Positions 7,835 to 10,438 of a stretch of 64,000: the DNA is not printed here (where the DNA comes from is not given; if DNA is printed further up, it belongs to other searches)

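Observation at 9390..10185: DsbD carries two tandem catalytic N-terminal (alpha) domains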

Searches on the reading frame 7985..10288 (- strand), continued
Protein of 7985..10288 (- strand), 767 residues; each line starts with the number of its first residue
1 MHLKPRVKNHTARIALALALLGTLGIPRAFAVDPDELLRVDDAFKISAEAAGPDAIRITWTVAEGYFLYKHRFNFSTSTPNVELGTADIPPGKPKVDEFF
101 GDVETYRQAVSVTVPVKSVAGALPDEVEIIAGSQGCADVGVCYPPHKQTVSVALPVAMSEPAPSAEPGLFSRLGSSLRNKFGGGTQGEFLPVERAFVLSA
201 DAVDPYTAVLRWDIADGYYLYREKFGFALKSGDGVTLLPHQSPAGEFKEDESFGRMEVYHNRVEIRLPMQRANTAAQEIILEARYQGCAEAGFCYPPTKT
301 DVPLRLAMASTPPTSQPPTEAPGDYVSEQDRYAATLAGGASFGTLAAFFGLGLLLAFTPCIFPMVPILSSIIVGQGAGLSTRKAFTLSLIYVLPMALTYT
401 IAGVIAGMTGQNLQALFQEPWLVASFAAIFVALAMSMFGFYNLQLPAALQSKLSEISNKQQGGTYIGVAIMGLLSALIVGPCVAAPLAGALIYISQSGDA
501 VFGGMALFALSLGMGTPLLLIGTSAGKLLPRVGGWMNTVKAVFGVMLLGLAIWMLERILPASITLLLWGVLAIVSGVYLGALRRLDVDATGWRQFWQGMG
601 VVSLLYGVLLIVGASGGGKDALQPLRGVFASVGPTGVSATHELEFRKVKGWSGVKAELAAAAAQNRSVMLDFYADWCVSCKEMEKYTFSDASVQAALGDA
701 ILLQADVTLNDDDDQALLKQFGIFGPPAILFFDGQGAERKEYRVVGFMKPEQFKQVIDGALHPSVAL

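Call 7: find_homologous_proteins(query=window:7985-10288:-, max_evalue=1e-10)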
Query window:7985-10288:- (767 aa): 8000 proteins with E <= 1e-10 among 8000 candidates; the best 120 are listed.
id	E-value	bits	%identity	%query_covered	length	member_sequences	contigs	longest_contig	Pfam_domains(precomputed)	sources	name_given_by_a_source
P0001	0.0e+0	1715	100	100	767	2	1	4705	PF00085.27,PF13899.13,PF02683.23,PF11412.15,PF13098.14,PF13386.13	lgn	-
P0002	0.0e+0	1207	69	99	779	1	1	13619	PF00085.27,PF13899.13,PF02683.23,PF11412.15,PF13098.14,PF13386.13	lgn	-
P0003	1.3e-290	984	61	95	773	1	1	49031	PF00085.27,PF13899.13,PF02683.23,PF11412.15,PF13098.14,PF13386.13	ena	-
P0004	6.5e-288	975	61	94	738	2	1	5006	PF00085.27,PF13899.13,PF02683.23,PF11412.15,PF13098.14,PF13386.13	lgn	-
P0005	2.8e-287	973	60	95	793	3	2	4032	PF00085.27,PF13899.13,PF02683.23,PF11412.15,PF13098.14,PF13386.13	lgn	-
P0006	4.1e-287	973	60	95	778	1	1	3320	PF00085.27,PF13899.13,PF02683.23,PF11412.15,PF13098.14,PF13386.13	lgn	-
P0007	5.8e-287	972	60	95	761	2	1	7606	PF00085.27,PF13899.13,PF02683.23,PF11412.15,PF13098.14,PF13386.13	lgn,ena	-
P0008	2.1e-286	971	54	94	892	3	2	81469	PF00085.27,PF13899.13,PF02683.23,PF11412.15,PF13098.14,PF13386.13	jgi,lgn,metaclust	metaclust:\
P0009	7.7e-284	962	60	95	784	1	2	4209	PF00085.27,PF13899.13,PF02683.23,PF11412.15,PF13098.14,PF13386.13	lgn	-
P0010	6.1e-279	946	57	99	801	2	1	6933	PF00085.27,PF13899.13,PF02683.23,PF11412.15,PF13098.14,PF13386.13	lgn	-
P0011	8.4e-279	945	58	95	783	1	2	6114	PF00085.27,PF13899.13,PF02683.23,PF11412.15,PF13098.14,PF13386.13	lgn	-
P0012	4.2e-276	936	57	96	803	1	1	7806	PF00085.27,PF13899.13,PF02683.23,PF11412.15,PF13098.14,PF13386.13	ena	-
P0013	2.4e-275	934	57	95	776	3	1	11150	PF03190.22,PF00085.27,PF13899.13,PF02683.23,PF11412.15,PF13098.14,PF13386.13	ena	-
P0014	4.0e-274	930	57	95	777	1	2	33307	PF00085.27,PF13899.13,PF02683.23,PF11412.15,PF13098.14,PF13386.13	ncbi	-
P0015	5.0e-274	930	58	95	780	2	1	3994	PF03190.22,PF00085.27,PF13899.13,PF02683.23,PF11412.15,PF13098.14,PF13386.13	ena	-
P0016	7.3e-274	929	51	94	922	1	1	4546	PF00085.27,PF13899.13,PF02683.23,PF11412.15,PF13098.14,PF13386.13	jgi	jgi:thiol:disulfide interchange protein DsbD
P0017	1.1e-273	928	58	94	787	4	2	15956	PF00085.27,PF13899.13,PF02683.23,PF11412.15,PF13098.14,PF13386.13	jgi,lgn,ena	-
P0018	1.3e-273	928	57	96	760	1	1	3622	PF00085.27,PF13899.13,PF02683.23,PF11412.15,PF13098.14,PF13386.13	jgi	jgi:thiol:disulfide interchange protein DsbD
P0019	1.9e-272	924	59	95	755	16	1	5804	PF13899.13,PF02683.23,PF11412.15,PF13098.14,PF13386.13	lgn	-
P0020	4.2e-272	923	59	94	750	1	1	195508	PF00085.27,PF13899.13,PF02683.23,PF11412.15,PF13098.14,PF13386.13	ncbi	-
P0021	7.7e-272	922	51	98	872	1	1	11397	PF00085.27,PF13899.13,PF02683.23,PF11412.15,PF13098.14,PF13386.13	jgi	jgi:thiol:disulfide interchange protein DsbD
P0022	1.5e-271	921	56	97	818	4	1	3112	PF00085.27,PF13899.13,PF02683.23,PF11412.15,PF13098.14,PF13386.13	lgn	-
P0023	1.8e-271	921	57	96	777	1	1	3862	PF00085.27,PF13899.13,PF02683.23,PF11412.15,PF13098.14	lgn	-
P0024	1.8e-271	921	57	96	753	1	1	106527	PF00085.27,PF13899.13,PF02683.23,PF11412.15,PF13098.14,PF13386.13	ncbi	-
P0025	9.3e-271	919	55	99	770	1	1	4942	PF00085.27,PF13899.13,PF02683.23,PF11412.15,PF13098.14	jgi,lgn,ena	-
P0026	2.3e-270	917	56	95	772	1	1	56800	PF03190.22,PF00085.27,PF13899.13,PF02683.23,PF11412.15,PF13098.14,PF13386.13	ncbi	-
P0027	7.2e-270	916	59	95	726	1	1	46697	PF13899.13,PF02683.23,PF11412.15,PF13098.14,PF13386.13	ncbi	ncbi:MAG: protein-disulfide reductase DsbD, partial [Gammaproteobacteria bacterium]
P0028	1.6e-269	915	57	96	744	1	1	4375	PF13899.13,PF02683.23,PF11412.15,PF13098.14,PF13386.13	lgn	-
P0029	2.1e-269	914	55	98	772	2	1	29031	PF00085.27,PF13899.13,PF02683.23,PF11412.15,PF13098.14,PF13386.13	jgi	jgi:thiol:disulfide interchange protein DsbD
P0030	3.2e-268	910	56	94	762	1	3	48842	PF00085.27,PF13899.13,PF02683.23,PF11412.15,PF13098.14,PF13386.13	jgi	jgi:thiol:disulfide interchange protein DsbD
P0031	4.4e-268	910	55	96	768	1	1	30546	PF00085.27,PF13899.13,PF02683.23,PF11412.15,PF13098.14,PF13386.13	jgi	jgi:thiol:disulfide interchange protein DsbD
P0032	5.7e-268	910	55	98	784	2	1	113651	PF00085.27,PF13899.13,PF02683.23,PF11412.15,PF13098.14,PF13386.13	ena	-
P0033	1.5e-267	908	54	99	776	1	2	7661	PF03190.22,PF00085.27,PF13899.13,PF02683.23,PF11412.15,PF13098.14,PF13386.13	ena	-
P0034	3.4e-267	907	55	95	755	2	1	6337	PF00085.27,PF13899.13,PF02683.23,PF11412.15,PF13098.14,PF13386.13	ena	-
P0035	5.0e-267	906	56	96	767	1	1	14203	PF00085.27,PF13899.13,PF02683.23,PF11412.15,PF13098.14,PF13386.13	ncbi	-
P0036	1.2e-266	905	56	95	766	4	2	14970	PF00085.27,PF13899.13,PF02683.23,PF11412.15,PF13098.14,PF13386.13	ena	-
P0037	1.4e-266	905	56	96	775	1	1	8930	PF03190.22,PF00085.27,PF13899.13,PF02683.23,PF11412.15,PF13098.14,PF13386.13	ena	-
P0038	2.3e-266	904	57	96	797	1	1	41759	PF00085.27,PF13899.13,PF02683.23,PF11412.15,PF13098.14,PF13386.13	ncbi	-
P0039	2.8e-266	904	55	95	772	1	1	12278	PF00085.27,PF13899.13,PF02683.23,PF11412.15,PF13098.14,PF13386.13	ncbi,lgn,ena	-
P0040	3.2e-266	904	55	98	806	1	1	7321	PF00085.27,PF13899.13,PF02683.23,PF11412.15,PF13098.14,PF13386.13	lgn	-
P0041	3.3e-266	904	56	96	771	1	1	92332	PF03190.22,PF00085.27,PF13899.13,PF02683.23,PF11412.15,PF13098.14,PF13386.13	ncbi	-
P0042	4.0e-266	903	54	98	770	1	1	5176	PF00085.27,PF13899.13,PF02683.23,PF11412.15,PF13098.14,PF13386.13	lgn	-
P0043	6.7e-266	903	56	95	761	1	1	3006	PF00085.27,PF13899.13,PF02683.23,PF11412.15,PF13098.14,PF13386.13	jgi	jgi:thiol:disulfide interchange protein DsbD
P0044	7.0e-266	903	56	97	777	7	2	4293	PF00085.27,PF13899.13,PF02683.23,PF11412.15,PF13098.14,PF13386.13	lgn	-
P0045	7.6e-266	903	55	95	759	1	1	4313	PF03190.22,PF00085.27,PF13899.13,PF02683.23,PF11412.15,PF13098.14,PF13386.13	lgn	-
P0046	7.9e-266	902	57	96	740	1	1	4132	PF00085.27,PF13899.13,PF02683.23,PF11412.15,PF13098.14,PF13386.13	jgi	jgi:thiol:disulfide interchange protein DsbD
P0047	8.3e-266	902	56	95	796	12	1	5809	PF00085.27,PF13899.13,PF02683.23,PF11412.15,PF13098.14,PF13386.13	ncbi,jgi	ncbi:MAG: protein-disulfide reductase DsbD [Gammaproteobacteria bacterium]|jgi:thiol:disulfide inter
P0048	2.7e-265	901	50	94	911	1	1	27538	PF00085.27,PF13899.13,PF02683.23,PF11412.15,PF13098.14,PF13386.13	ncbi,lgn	-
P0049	3.0e-265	901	56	96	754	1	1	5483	PF13899.13,PF02683.23,PF11412.15,PF13098.14,PF13386.13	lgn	-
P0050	4.8e-265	900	55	98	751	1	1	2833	PF00085.27,PF13899.13,PF02683.23,PF11412.15,PF13098.14,PF13386.13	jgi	jgi:thiol:disulfide interchange protein DsbD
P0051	5.4e-265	900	56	95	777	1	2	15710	PF00085.27,PF13899.13,PF02683.23,PF11412.15,PF13098.14,PF13386.13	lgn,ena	-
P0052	8.4e-265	899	56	95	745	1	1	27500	PF00085.27,PF13899.13,PF02683.23,PF11412.15,PF13098.14,PF13386.13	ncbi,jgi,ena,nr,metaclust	ncbi:MAG: thiol:disulfide interchange protein [Gammaproteobacteria bacterium SG8_47]|nr:MAG: thiol:d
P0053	9.3e-265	899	54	95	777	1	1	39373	PF00085.27,PF13899.13,PF02683.23,PF11412.15,PF13098.14,PF13386.13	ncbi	-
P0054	9.9e-265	899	56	96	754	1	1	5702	PF13899.13,PF02683.23,PF11412.15,PF13098.14,PF13386.13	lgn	-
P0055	1.7e-264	898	56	95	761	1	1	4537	PF00085.27,PF13899.13,PF02683.23,PF11412.15,PF13098.14,PF13386.13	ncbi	-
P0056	1.7e-264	898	55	96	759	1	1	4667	PF13899.13,PF02683.23,PF11412.15,PF13098.14,PF13386.13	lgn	-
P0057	2.6e-264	897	55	95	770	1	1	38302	PF00085.27,PF13899.13,PF02683.23,PF11412.15,PF13098.14,PF13386.13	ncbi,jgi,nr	ncbi:MAG: protein-disulfide reductase DsbD [Gammaproteobacteria bacterium]|nr:protein-disulfide redu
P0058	3.6e-264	897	55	97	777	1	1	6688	PF00085.27,PF13899.13,PF02683.23,PF11412.15,PF13098.14,PF13386.13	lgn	-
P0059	4.6e-264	897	56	95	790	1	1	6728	PF00085.27,PF13899.13,PF02683.23,PF11412.15,PF13098.14,PF13386.13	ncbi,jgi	-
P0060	5.2e-264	896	56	95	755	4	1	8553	PF00085.27,PF13899.13,PF02683.23,PF11412.15,PF13098.14,PF13386.13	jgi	jgi:thiol:disulfide interchange protein DsbD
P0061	5.6e-264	896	55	95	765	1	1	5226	PF00085.27,PF13899.13,PF02683.23,PF11412.15,PF13098.14,PF13386.13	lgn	-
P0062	5.9e-264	896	56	96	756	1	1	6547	PF00085.27,PF13899.13,PF02683.23,PF11412.15,PF13098.14,PF13386.13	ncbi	-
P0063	6.1e-264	896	57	95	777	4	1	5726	PF03190.22,PF00085.27,PF13899.13,PF02683.23,PF11412.15,PF13098.14,PF13386.13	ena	-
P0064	1.1e-263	895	56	96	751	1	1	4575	PF13899.13,PF02683.23,PF11412.15,PF13098.14,PF13386.13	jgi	jgi:thiol:disulfide interchange protein DsbD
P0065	1.1e-263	895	54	98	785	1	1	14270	PF13899.13,PF02683.23,PF11412.15,PF13098.14,PF13386.13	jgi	-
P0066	1.7e-263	895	55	94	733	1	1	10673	PF00085.27,PF13899.13,PF02683.23,PF11412.15,PF13098.14,PF13386.13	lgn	-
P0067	1.8e-263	895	56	96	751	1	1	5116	PF13899.13,PF02683.23,PF11412.15,PF13098.14,PF13386.13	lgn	-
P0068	2.1e-263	894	56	96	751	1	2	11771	PF13899.13,PF02683.23,PF11412.15,PF13098.14,PF13386.13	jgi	jgi:thiol:disulfide interchange protein DsbD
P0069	2.4e-263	894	56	95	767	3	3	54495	PF03190.22,PF00085.27,PF13899.13,PF02683.23,PF11412.15,PF13098.14,PF13386.13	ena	-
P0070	3.6e-263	894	56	94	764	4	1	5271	PF00085.27,PF13899.13,PF02683.23,PF11412.15,PF13098.14,PF13386.13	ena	-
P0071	4.3e-263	893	56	95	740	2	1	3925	PF00085.27,PF13899.13,PF02683.23,PF11412.15,PF13098.14,PF13386.13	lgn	-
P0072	7.8e-263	893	56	94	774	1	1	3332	PF00085.27,PF13899.13,PF02683.23,PF11412.15,PF13098.14,PF13386.13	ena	-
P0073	8.1e-263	893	56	95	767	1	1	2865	PF03190.22,PF00085.27,PF13899.13,PF02683.23,PF11412.15,PF13098.14,PF13386.13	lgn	-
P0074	8.3e-263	892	56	95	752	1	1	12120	PF00085.27,PF13899.13,PF02683.23,PF11412.15,PF13098.14,PF13386.13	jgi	jgi:thiol:disulfide interchange protein DsbD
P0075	9.9e-263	892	55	95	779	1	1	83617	PF00085.27,PF13899.13,PF02683.23,PF11412.15,PF13098.14,PF13386.13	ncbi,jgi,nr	ncbi:MAG: protein-disulfide reductase DsbD [Gammaproteobacteria bacterium]|nr:protein-disulfide redu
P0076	1.5e-262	892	55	97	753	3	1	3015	PF00085.27,PF13899.13,PF02683.23,PF11412.15,PF13098.14,PF13386.13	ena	-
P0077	1.6e-262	892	55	99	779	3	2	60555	PF00085.27,PF13899.13,PF02683.23,PF11412.15,PF13098.14,PF13386.13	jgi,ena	-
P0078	2.0e-262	891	55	96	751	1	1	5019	PF13899.13,PF02683.23,PF11412.15,PF13098.14,PF13386.13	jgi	jgi:thiol:disulfide interchange protein DsbD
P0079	2.8e-262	891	54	98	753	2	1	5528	PF00085.27,PF13899.13,PF02683.23,PF11412.15,PF13098.14,PF13386.13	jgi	-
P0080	7.7e-262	889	54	95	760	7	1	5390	PF00085.27,PF13899.13,PF02683.23,PF11412.15,PF13098.14,PF13386.13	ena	-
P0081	1.0e-261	889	50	94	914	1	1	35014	PF13899.13,PF02683.23,PF11412.15,PF13098.14,PF13386.13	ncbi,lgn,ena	-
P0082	1.1e-261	889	56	97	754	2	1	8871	PF13899.13,PF02683.23,PF11412.15,PF13098.14,PF13386.13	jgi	jgi:thioredoxin:protein disulfide reductase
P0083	1.5e-261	888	55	98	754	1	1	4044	PF00085.27,PF13899.13,PF02683.23,PF11412.15,PF13098.14,PF13386.13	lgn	-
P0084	2.0e-261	888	56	96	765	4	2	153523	PF00085.27,PF13899.13,PF02683.23,PF11412.15,PF13098.14,PF13386.13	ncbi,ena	-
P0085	2.5e-261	888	55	97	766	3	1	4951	PF00085.27,PF13899.13,PF02683.23,PF11412.15,PF13098.14,PF13386.13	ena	-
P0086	2.8e-261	887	54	96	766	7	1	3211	PF00085.27,PF13899.13,PF02683.23,PF11412.15,PF13098.14,PF13386.13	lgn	-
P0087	3.0e-261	887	54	97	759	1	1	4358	PF13899.13,PF02683.23,PF11412.15,PF13098.14,PF13386.13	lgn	-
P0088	4.1e-261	887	54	96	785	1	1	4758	PF00085.27,PF13899.13,PF02683.23,PF11412.15,PF13098.14,PF13386.13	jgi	jgi:thiol:disulfide interchange protein DsbD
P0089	6.9e-261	886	53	94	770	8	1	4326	PF00085.27,PF13899.13,PF02683.23,PF11412.15,PF13098.14,PF13386.13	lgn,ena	-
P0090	8.0e-261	886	54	94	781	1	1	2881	PF13899.13,PF02683.23,PF11412.15,PF13098.14,PF13386.13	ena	-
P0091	8.1e-261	886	56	95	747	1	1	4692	PF00085.27,PF13899.13,PF02683.23,PF11412.15,PF13098.14,PF13386.13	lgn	-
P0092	8.2e-261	886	57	95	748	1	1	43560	PF13899.13,PF02683.23,PF11412.15,PF13098.14,PF13386.13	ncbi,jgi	jgi:thiol:disulfide interchange protein DsbD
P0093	9.4e-261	886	55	96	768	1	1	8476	PF00085.27,PF13899.13,PF02683.23,PF11412.15,PF13098.14,PF13386.13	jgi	jgi:thiol:disulfide interchange protein DsbD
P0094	9.7e-261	886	55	96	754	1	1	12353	PF00085.27,PF13899.13,PF02683.23,PF11412.15,PF13098.14,PF13386.13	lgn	-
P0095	1.1e-260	885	56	95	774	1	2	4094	PF00085.27,PF13899.13,PF02683.23,PF11412.15,PF13098.14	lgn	-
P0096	1.2e-260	885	54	96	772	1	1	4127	PF03190.22,PF00085.27,PF13899.13,PF02683.23,PF11412.15,PF13098.14,PF13386.13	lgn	-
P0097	1.4e-260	885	55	95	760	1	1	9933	PF00085.27,PF13899.13,PF02683.23,PF11412.15,PF13098.14,PF13386.13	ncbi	-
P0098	1.8e-260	885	55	97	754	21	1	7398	PF00085.27,PF13899.13,PF02683.23,PF11412.15,PF13098.14,PF13386.13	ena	-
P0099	4.2e-260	884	56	95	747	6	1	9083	PF00085.27,PF13899.13,PF02683.23,PF11412.15,PF13098.14,PF13386.13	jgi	jgi:thiol:disulfide interchange protein DsbD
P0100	6.0e-260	883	55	95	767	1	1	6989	PF00085.27,PF13899.13,PF02683.23,PF11412.15,PF13098.14,PF13386.13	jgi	jgi:thiol:disulfide interchange protein DsbD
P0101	6.6e-260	883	54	95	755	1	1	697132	PF00085.27,PF13899.13,PF02683.23,PF11412.15,PF13098.14,PF13386.13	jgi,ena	-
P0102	7.1e-260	883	55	96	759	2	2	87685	PF00085.27,PF13899.13,PF02683.23,PF11412.15,PF13098.14,PF13386.13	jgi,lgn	-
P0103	8.1e-260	883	55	95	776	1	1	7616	PF00085.27,PF13899.13,PF02683.23,PF11412.15,PF13098.14,PF13386.13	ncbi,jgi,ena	-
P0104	8.8e-260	882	56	94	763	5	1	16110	PF00085.27,PF13899.13,PF02683.23,PF11412.15,PF13098.14,PF13386.13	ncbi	-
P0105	1.6e-259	882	53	99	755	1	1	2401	PF00085.27,PF13899.13,PF02683.23,PF11412.15,PF13098.14,PF13386.13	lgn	-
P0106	2.0e-259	881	55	96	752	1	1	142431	PF13899.13,PF02683.23,PF11412.15,PF13098.14,PF13386.13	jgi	jgi:thiol:disulfide interchange protein DsbD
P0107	2.0e-259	881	55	95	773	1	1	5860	PF00085.27,PF13899.13,PF02683.23,PF11412.15,PF13098.14,PF13386.13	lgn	-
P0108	2.1e-259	881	57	94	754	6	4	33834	PF00085.27,PF13899.13,PF02683.23,PF11412.15,PF13098.14,PF13386.13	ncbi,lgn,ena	-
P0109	2.4e-259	881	53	95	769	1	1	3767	PF00085.27,PF13899.13,PF02683.23,PF11412.15,PF13098.14,PF13386.13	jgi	-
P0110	2.8e-259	881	54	95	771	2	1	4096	PF00085.27,PF13899.13,PF02683.23,PF11412.15,PF13098.14,PF13386.13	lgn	-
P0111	3.5e-259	880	55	96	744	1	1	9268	PF00085.27,PF13899.13,PF02683.23,PF11412.15,PF13098.14,PF13386.13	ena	-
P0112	3.7e-259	880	57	96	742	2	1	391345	PF13899.13,PF02683.23,PF11412.15,PF13098.14,PF13386.13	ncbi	-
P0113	3.9e-259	880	54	96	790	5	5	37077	PF00085.27,PF13899.13,PF02683.23,PF11412.15,PF13098.14,PF13386.13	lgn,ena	-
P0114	6.3e-259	880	54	96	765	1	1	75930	PF00085.27,PF13899.13,PF02683.23,PF11412.15,PF13098.14,PF13386.13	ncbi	-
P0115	7.8e-259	879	54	95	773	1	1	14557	PF00085.27,PF13899.13,PF02683.23,PF11412.15,PF13098.14,PF13386.13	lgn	-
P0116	8.2e-259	879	54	95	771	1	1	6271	PF00085.27,PF13899.13,PF02683.23,PF11412.15,PF13098.14,PF13386.13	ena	-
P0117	8.6e-259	879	56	95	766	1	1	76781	PF00085.27,PF13899.13,PF02683.23,PF11412.15,PF13098.14,PF13386.13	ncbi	-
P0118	9.0e-259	879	57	95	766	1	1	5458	PF00085.27,PF13899.13,PF02683.23,PF11412.15,PF13098.14,PF13386.13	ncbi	ncbi:MAG: protein-disulfide reductase DsbD [Gammaproteobacteria bacterium]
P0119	9.4e-259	879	57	95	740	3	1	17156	PF00085.27,PF13899.13,PF02683.23,PF11412.15,PF13098.14,PF13386.13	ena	-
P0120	9.4e-259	879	56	95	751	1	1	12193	PF00085.27,PF13899.13,PF02683.23,PF11412.15,PF13098.14,PF13386.13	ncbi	-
